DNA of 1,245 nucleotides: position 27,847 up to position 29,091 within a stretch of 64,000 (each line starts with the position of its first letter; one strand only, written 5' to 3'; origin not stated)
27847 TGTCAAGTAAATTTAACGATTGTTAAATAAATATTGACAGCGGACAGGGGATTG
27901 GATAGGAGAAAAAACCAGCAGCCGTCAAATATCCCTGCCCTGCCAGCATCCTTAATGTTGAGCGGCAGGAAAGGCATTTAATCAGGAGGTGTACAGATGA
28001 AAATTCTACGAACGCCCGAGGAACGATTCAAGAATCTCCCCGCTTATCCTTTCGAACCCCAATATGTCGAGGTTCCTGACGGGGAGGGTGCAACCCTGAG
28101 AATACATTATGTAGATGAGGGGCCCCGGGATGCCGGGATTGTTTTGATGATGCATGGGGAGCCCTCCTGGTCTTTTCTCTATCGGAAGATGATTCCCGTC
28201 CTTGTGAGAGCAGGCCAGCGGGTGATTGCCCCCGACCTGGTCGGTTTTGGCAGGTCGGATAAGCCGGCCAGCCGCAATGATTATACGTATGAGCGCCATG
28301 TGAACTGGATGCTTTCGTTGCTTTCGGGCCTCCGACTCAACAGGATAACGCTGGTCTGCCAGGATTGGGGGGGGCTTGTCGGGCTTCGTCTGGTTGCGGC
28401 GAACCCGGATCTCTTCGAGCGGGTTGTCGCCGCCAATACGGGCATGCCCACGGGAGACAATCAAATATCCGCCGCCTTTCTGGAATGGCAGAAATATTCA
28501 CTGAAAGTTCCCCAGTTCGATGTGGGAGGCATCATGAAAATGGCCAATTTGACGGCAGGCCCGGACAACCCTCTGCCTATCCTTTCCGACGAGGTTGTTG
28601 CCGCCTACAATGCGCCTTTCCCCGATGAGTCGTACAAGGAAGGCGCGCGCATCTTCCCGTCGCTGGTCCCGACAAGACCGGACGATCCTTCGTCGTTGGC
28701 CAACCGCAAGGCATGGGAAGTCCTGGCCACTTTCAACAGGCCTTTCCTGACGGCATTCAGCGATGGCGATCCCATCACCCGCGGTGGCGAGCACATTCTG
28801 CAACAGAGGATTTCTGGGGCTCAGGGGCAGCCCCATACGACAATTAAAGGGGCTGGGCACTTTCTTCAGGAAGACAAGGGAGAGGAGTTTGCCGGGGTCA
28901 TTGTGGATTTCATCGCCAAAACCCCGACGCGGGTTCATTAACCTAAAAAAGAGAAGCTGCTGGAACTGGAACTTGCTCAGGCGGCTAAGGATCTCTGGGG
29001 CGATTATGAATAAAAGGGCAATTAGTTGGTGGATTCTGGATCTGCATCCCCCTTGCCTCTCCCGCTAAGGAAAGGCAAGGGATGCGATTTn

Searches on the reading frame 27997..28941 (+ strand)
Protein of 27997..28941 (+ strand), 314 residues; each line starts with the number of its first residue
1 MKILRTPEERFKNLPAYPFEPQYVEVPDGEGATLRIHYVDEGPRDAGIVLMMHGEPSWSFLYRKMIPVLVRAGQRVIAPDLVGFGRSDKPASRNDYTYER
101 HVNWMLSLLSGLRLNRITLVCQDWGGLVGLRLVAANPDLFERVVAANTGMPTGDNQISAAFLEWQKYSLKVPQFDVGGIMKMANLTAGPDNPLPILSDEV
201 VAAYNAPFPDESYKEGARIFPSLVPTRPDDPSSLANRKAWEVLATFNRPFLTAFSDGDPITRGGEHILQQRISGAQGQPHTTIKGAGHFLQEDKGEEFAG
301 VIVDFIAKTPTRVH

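Call 8: search_protein_families(library=pfam, proteins=[window:27997-28941:+], max_evalue=0.001)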
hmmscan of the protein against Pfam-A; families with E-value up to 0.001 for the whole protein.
window:27997-28941:+ (314 aa): 3 families
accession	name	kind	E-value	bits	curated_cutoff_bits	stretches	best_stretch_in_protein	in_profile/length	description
PF00561.26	Abhydrolase_1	-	6.4e-22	78.9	25.8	1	48-294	2-244/245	alpha/beta hydrolase fold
PF12697.13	Abhydrolase_6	-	1.4e-15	59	26.3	1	49-299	1-215/217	Alpha/beta hydrolase family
PF12146.15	Hydrolase_4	-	2e-06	27.7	27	1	46-176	4-139/239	Serine aminopeptidase, S33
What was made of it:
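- Checked: Alpha/beta hydrolase at 27997-28941 (call 8).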

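Call 44: search_solved_structures(query=window:27997-28941:+, max_evalue=1e-10, show_alignments=1)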
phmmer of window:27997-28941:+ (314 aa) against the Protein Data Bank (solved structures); distinct sequences matched with E-value up to 1e-10: 144 (the best 60 are shown).
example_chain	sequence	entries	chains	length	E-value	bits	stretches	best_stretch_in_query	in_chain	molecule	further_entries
6f9o_A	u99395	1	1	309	5.9e-129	433.3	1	1-312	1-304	Haloalkane dehalogenase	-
4mj3_A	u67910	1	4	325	1.8e-121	408.7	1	1-310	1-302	Haloalkane dehalogenase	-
5esr_A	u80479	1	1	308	9.4e-106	357.1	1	1-311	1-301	Haloalkane dehalogenase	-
2xt0_A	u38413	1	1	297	4.9e-69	236.5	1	1-299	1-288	HALOALKANE DEHALOGENASE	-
7avr_A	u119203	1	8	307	2.2e-60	208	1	2-297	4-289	Haloalkane dehalogenase 1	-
1bee_A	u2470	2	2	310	5e-57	197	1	3-306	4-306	HALOALKANE DEHALOGENASE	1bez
1edb_A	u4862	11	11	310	6.5e-57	196.6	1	3-306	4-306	HALOALKANE DEHALOGENASE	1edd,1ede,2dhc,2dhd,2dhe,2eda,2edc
1b6g_A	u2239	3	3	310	6.6e-57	196.6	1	3-306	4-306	HALOALKANE DEHALOGENASE | PROTEIN (HALOALKANE DEHALOGENASE)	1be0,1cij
1hde_A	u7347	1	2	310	1.1e-56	195.9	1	3-306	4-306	HALOALKANE DEHALOGENASE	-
8oe6_A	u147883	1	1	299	2.1e-26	96.4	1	16-229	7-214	Structure of hyperstable haloalkane dehalogenase variant DhaA231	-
8oe2_A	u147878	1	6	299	3.2e-26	95.8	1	16-226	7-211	Haloalkane dehalogenase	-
5flk_A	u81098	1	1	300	3.5e-26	95.6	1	16-146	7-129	DHAA101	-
3rk4_A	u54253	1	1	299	4.9e-26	95.2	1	16-145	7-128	Haloalkane dehalogenase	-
1bn6_A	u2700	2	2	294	5e-26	95.2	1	16-146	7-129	HALOALKANE DEHALOGENASE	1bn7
4e46_A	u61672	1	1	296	5.2e-26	95.1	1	16-145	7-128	Haloalkane dehalogenase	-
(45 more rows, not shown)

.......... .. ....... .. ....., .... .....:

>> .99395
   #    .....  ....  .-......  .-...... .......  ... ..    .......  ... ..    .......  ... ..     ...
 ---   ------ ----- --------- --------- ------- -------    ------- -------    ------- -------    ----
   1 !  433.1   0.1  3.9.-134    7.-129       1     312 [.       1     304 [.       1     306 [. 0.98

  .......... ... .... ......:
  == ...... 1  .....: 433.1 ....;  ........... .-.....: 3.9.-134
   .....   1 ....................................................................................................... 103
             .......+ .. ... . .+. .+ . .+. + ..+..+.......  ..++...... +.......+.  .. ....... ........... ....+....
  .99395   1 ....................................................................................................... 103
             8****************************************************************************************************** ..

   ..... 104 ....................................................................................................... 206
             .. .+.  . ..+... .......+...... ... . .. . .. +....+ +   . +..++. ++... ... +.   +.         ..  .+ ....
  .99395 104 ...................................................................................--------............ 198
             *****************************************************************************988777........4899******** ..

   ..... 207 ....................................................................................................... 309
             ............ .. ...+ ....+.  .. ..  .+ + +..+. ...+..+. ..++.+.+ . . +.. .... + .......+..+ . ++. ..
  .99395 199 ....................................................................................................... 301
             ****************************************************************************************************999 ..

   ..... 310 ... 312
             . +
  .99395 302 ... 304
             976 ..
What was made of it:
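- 27997..28941 (+): Haloalkane dehalogenase (HLD-I type, 314 aa), monocistronic in this window. PDB 6f9o, E 6e-129, with QDWGG and GHFLQED conserved (call 44).
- On Haloalkane dehalogenase (HLD-I): 6f9o E 6e-129, with QDWGG and GHFLQED aligned (call 44).
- Closest known: dhaR-dhaA of Rhodococcus: a regulator gene controlling a haloalkane dehalogenase gene. Different: The dehalogenase subfamily differs: HLD-I here, and matches to DhaA-type structures are weak (E about 1e-26, call 44).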

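Call 50: find_homologous_proteins(query=window:27997-28941:+, max_evalue=1e-40)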
Query window:27997-28941:+ (314 aa): 8000 proteins with E <= 1e-40 among 8000 candidates; the best 120 are listed.
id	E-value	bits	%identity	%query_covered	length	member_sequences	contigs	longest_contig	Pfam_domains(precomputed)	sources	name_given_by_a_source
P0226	4.9e-213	725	100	100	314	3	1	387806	PF12697.14,PF00561.27,PF12146.16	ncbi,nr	ncbi:MAG: haloalkane dehalogenase [Syntrophales bacterium]|nr:haloalkane dehalogenase [Syntrophales 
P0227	4.0e-186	636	88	100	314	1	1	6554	PF12697.14,PF00561.27,PF12146.16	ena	-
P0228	8.0e-185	632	87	98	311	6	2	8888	PF12697.14,PF00561.27,PF12146.16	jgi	-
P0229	3.3e-181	620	85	98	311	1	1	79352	PF12697.14,PF00561.27,PF12146.16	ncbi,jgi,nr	ncbi:MAG: haloalkane dehalogenase [Syntrophales bacterium]|jgi:haloalkane dehalogenase|nr:haloalkane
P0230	1.2e-167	575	76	100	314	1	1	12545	PF12697.14,PF00561.27,PF12146.16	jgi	jgi:haloalkane dehalogenase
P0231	1.6e-167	575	76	100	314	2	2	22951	PF12697.14,PF00561.27,PF12146.16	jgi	jgi:haloalkane dehalogenase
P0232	3.8e-167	574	78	99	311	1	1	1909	PF12697.14,PF00561.27,PF12146.16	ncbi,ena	-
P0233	4.5e-167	573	76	100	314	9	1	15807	PF12697.14,PF00561.27,PF12146.16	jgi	jgi:haloalkane dehalogenase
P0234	1.6e-166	572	78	99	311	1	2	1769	PF12697.14,PF00561.27,PF12146.16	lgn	-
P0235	3.1e-166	571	77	99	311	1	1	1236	PF12697.14,PF00561.27,PF12146.16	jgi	jgi:haloalkane dehalogenase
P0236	8.3e-166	569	78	98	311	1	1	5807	PF12697.14,PF00561.27,PF12146.16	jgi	-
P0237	1.5e-165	568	100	80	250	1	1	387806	PF12697.14,PF00561.27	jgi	jgi:haloalkane dehalogenase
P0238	2.7e-165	568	77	98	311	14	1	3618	PF12697.14,PF00561.27,PF12146.16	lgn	-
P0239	3.2e-165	567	77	99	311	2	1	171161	PF12697.14,PF00561.27,PF12146.16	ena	-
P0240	4.4e-164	564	77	99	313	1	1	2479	PF12697.14,PF00561.27,PF12146.16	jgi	jgi:haloalkane dehalogenase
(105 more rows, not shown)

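Call 52: find_encoding_contigs(protein=P0228, flank=3000, max_places=2)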
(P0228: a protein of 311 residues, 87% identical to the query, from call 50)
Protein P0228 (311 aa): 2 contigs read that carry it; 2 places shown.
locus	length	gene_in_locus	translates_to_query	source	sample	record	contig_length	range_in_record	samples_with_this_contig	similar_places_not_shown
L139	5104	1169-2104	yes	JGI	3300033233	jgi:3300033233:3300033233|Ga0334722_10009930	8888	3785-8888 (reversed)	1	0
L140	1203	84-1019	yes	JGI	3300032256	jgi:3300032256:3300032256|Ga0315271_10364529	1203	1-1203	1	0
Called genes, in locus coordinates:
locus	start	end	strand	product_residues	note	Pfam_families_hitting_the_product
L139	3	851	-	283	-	?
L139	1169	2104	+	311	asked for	PF00561:Abhydrolase_1, PF12146:Hydrolase_4 (weak), PF12697:Abhydrolase_6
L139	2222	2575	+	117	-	-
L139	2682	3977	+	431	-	PF00465:Fe-ADH, PF13685:Fe-ADH_2 (weak), PF25137:ADH_Fe_C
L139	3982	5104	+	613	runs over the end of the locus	PF02730:AFOR_N, PF01314:AFOR_C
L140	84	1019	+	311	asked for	PF00561:Abhydrolase_1, PF12146:Hydrolase_4 (weak), PF12697:Abhydrolase_6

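Call 53: find_encoding_contigs(protein=P0229, flank=9000, max_places=1)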
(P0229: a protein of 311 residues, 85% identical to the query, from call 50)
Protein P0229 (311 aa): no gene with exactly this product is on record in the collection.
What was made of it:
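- Tried and rejected: Look-up of the 85% HLD orthologue P0229: failed, not on record (call 53).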

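Call 55: search_protein_families(library=ncbifam, proteins=[window:27997-28941:+, L139:2222-2575:+], max_evalue=0.001)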
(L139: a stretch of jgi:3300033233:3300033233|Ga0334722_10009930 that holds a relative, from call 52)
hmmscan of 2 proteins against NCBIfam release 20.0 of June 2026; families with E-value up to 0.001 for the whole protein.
window:27997-28941:+ (314 aa): 17 families
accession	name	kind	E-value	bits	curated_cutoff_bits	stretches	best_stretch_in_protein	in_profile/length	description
NF002043.0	PRK00870.1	subfamily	1.3e-139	464.8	265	1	1-309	1-301/302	haloalkane dehalogenase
NF002938.0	PRK03592.1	equivalog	1.3e-34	119.9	241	1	33-310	19-293/298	haloalkane dehalogenase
NF002873.0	PRK03204.1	equivalog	3.1e-24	85.8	466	1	17-303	12-282/286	haloalkane dehalogenase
NF045632.1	hydroxlase_HsaD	equivalog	3.4e-13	49.2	400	1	33-146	21-135/290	4,5:9,10-diseco-3-hydroxy-5,9,17-trioxoandrosta-1(10),2-diene-4-oate hydrolase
TIGR02427.1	protocat_pcaD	equivalog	2.5e-11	43.5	255.85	1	36-156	2-120/251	3-oxoadipate enol-lactonase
TIGR03056.1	bchO_mg_che_rel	equivalog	9.7e-11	41.2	172.55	1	37-149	19-129/278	alpha/beta fold hydrolase BchO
NF051488.1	bifunc_PcaDC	exception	2e-10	40.4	390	1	37-156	3-119/375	bifunctional 3-oxoadipate enol-lactonase/4-carboxymuconolactone decarboxylase PcaDC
NF004514.1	PRK05855.1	equivalog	3.6e-10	39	455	1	34-143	10-118/578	SDR family oxidoreductase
TIGR03343.1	biphenyl_bphD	equivalog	3.2e-09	36.4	462.15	1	23-147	9-133/282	2-hydroxy-6-oxo-6-phenylhexa-2,4-dienoate hydrolase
TIGR01250.1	pro_imino_pep_2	subfamily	6.3e-09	35.8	167.65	1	48-137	27-118/288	proline iminopeptidase-family hydrolase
NF045945.1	ProImpepLactob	equivalog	2.8e-08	33.6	400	1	44-131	25-113/293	proline iminopeptidase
NF011457.0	PRK14875.1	equivalog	6.3e-08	32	307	1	34-140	120-223/372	acetoin dehydrogenase dihydrolipoyllysine-residue acetyltransferase subunit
NF045948.1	ProImpepThrmp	equivalog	1.3e-06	28.1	500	1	48-130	27-110/291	proline iminopeptidase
NF050089.1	i_nPHAscl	equivalog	2.4e-06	26.8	300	1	43-149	15-118/288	intracellular short-chain-length polyhydroxyalkanoate depolymerase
TIGR03695.1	menH_SHCHC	equivalog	3.4e-06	26.7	208.55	1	48-149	4-107/252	2-succinyl-6-hydroxy-2,4-cyclohexadiene-1-carboxylate synthase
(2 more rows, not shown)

L139:2222-2575:+ (117 aa): 0 families
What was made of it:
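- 27997..28941 (+): NCBIfam NF002043, 465 bits against a cut-off of 265 (call 55).
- Checked: It is a haloalkane dehalogenase by NCBIfam NF002043 (465 bits, cut-off 265; call 55) and by PDB 6f9o (E 6e-129; call 44).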
